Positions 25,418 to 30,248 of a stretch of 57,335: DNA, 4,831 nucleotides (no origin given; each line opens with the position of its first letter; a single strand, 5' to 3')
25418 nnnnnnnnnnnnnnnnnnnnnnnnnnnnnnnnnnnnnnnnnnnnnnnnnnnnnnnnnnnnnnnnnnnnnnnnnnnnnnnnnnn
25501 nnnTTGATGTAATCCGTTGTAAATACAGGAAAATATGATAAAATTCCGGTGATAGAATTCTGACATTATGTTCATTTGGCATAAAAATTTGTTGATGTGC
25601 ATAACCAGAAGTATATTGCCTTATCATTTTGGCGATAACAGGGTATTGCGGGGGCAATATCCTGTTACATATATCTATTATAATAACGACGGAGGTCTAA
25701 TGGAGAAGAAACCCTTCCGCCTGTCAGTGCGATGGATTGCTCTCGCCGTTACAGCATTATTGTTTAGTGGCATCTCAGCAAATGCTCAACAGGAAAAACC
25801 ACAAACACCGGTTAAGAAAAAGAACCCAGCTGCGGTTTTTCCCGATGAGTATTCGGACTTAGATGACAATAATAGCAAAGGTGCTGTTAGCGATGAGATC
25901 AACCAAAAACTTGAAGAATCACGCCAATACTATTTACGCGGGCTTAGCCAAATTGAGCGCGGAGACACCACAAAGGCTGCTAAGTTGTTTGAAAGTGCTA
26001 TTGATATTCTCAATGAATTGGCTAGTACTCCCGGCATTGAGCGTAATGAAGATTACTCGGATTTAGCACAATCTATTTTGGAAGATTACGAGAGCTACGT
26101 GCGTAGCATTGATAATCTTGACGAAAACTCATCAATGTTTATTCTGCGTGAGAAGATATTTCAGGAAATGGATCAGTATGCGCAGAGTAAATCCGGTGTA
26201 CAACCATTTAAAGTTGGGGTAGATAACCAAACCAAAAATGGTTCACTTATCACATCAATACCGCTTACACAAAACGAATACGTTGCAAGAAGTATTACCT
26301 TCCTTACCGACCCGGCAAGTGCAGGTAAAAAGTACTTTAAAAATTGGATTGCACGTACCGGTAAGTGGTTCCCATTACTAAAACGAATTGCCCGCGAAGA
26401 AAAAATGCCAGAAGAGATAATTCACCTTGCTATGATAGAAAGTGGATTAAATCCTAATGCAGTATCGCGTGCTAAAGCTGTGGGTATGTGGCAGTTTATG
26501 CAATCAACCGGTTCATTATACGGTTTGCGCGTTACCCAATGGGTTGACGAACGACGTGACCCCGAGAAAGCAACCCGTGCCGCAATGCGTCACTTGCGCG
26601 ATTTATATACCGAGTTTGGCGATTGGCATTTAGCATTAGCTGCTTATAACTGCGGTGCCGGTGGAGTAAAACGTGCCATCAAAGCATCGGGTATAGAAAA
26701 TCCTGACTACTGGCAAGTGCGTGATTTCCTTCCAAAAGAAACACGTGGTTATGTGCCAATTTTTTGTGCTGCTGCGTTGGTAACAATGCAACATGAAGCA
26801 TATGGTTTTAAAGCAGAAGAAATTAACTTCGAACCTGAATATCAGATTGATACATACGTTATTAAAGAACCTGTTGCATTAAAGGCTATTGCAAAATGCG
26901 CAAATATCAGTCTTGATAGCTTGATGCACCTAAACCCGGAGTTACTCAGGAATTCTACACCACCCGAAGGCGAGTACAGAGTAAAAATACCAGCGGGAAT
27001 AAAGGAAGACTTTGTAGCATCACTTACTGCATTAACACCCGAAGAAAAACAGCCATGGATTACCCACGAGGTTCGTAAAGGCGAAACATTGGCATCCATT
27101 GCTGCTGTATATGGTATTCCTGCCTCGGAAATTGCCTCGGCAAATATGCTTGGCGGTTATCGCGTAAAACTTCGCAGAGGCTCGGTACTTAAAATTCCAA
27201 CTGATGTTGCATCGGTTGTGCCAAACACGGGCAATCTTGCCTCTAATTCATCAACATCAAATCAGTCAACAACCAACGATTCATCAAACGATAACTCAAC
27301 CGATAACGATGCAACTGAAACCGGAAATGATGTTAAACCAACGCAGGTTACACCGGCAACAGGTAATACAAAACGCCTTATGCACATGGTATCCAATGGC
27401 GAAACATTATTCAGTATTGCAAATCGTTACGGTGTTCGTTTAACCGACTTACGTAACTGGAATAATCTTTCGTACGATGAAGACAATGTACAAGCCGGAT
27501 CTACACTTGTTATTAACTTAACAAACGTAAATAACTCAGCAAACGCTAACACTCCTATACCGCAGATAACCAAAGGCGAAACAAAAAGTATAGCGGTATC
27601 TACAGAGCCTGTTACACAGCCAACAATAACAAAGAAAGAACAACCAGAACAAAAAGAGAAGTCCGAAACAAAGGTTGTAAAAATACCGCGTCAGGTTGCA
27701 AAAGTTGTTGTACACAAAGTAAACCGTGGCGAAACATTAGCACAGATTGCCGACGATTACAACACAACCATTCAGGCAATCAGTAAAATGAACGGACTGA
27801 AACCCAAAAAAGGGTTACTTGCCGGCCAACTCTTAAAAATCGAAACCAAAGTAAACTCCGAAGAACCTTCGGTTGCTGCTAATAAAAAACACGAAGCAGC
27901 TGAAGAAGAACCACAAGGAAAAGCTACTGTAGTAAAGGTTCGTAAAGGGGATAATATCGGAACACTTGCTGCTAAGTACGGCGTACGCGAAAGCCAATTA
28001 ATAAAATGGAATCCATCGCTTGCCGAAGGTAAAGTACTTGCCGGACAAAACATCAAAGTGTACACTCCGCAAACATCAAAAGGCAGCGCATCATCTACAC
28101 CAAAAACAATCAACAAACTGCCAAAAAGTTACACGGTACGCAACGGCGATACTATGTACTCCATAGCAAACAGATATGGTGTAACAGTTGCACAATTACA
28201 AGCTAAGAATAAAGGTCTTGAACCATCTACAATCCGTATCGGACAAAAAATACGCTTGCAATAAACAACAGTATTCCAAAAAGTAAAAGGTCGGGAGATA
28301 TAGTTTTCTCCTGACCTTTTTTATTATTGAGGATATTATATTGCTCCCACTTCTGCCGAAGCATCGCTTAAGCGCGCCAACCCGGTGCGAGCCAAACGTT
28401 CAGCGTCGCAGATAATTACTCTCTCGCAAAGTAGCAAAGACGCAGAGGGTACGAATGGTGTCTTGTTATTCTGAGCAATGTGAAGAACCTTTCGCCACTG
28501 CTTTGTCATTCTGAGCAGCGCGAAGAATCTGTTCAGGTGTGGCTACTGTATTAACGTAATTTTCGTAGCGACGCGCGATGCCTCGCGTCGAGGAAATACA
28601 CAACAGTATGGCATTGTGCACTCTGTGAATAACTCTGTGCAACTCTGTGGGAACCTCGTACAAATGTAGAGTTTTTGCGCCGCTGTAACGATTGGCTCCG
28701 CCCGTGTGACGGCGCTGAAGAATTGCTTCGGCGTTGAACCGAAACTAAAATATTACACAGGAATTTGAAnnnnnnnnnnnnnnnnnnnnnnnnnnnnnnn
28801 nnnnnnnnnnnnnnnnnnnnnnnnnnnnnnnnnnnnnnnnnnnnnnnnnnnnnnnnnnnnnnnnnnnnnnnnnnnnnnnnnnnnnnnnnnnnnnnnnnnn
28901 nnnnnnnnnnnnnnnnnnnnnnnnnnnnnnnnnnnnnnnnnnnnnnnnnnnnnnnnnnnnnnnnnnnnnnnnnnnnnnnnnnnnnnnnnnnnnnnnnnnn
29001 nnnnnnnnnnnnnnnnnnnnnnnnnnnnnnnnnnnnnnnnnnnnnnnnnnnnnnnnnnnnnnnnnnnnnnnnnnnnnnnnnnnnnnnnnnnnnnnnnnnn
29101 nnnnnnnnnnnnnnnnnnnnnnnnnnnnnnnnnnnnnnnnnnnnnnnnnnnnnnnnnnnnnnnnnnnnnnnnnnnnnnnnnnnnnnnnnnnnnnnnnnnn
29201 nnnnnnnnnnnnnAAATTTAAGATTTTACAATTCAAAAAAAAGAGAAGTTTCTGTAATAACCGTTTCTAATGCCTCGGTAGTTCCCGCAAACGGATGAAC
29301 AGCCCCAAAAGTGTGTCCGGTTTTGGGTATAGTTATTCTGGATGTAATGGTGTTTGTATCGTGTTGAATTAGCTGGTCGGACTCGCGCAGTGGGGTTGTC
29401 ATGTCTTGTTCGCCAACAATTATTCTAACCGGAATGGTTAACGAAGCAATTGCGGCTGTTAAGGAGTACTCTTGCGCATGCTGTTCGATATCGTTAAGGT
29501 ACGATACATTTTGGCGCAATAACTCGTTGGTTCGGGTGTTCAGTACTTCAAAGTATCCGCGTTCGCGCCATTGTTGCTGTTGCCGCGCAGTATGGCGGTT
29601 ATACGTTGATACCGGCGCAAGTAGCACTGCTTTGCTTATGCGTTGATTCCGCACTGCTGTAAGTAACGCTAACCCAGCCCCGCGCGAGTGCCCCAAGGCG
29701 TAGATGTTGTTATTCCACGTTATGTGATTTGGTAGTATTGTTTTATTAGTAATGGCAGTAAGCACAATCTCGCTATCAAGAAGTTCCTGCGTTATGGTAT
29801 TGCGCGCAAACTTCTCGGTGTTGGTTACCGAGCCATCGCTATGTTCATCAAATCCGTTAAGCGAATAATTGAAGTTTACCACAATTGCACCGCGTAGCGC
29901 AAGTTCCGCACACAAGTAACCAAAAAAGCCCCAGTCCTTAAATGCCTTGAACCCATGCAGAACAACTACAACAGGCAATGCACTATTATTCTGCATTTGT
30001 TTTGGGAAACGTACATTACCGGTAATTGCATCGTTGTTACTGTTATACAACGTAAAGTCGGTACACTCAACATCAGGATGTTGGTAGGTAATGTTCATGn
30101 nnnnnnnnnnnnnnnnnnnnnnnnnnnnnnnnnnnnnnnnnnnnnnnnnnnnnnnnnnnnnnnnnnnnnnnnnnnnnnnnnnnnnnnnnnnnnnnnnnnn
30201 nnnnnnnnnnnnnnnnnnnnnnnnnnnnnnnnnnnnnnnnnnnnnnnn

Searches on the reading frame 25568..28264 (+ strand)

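Call 8: search_protein_families(library=pfam, proteins=[window:25568-28264:+], max_evalue=0.01)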
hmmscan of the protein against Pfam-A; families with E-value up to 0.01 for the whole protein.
window:25568-28264:+ (898 aa): 7 families
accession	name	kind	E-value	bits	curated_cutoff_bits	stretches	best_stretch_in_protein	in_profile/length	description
PF01476.26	LysM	-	1e-60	201.9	20.9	5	855-897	1-42/43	LysM domain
PF01464.25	SLT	-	2.5e-31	108.1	21.3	1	273-378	6-112/117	Transglycosylase SLT domain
PF23473.1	LysM3_LYK4_5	-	1.9e-14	53.9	29.3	0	854-881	4-31/48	LYK4/5 LysM3 domain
PF23577.1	LysM_RLK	-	3.1e-10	40.3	27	0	855-884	3-32/44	LysM domain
PF22310.2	NMB0315_dom_I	-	2.3e-08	34.7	27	0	497-536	3-42/83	NMB0315-like, domain I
PF23446.1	LysM1_NFP_LYK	-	5.7e-07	30.8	36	0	507-544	17-54/60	NFP/LYK LysM1 domain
PF04225.17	LysM_OapA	-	0.001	19.6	22.3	0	716-763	5-56/85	Opacity-associated protein A LysM-like domain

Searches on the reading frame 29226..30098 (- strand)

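Call 8: search_protein_families(library=pfam, proteins=[window:29226-30098:-], max_evalue=0.01)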
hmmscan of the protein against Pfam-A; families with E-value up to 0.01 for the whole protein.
window:29226-30098:- (290 aa): 11 families
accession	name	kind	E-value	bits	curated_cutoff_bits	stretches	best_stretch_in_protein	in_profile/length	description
PF12146.15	Hydrolase_4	-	1e-08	35.2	27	1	43-174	6-122/239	Serine aminopeptidase, S33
PF05448.18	AXE1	-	1.2e-07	31.2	21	1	4-209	48-260/321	Acetyl xylan esterase (AXE1)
PF00561.26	Abhydrolase_1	-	1.3e-07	32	25.8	1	131-192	70-137/245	alpha/beta hydrolase fold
PF00756.26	Esterase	-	4e-07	30.5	22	1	22-179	5-167/251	Putative esterase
PF12697.13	Abhydrolase_6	-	6.1e-06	27.5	26.3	1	44-271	1-212/217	Alpha/beta hydrolase family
PF07859.19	Abhydrolase_3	-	0.00014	22.1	25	1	129-234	70-178/210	alpha/beta hydrolase fold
PF03403.19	PAF-AH_p_II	-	0.00015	20.9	20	1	27-99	86-148/372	Platelet-activating factor acetylhydrolase, isoform II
PF08840.17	BAAT_C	-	0.00021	21.8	20.9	1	129-264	20-160/210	BAAT / Acyl-CoA thioester hydrolase C terminal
PF20434.5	BD-FAE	-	0.00036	20.6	26.8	0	129-244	88-212/215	BD-FAE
PF00326.27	Peptidase_S9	-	0.00085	19.3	22.6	1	125-264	59-189/213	Prolyl oligopeptidase family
PF00135.34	COesterase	-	0.0017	17.8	27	1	12-81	73-143/515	Carboxylesterase family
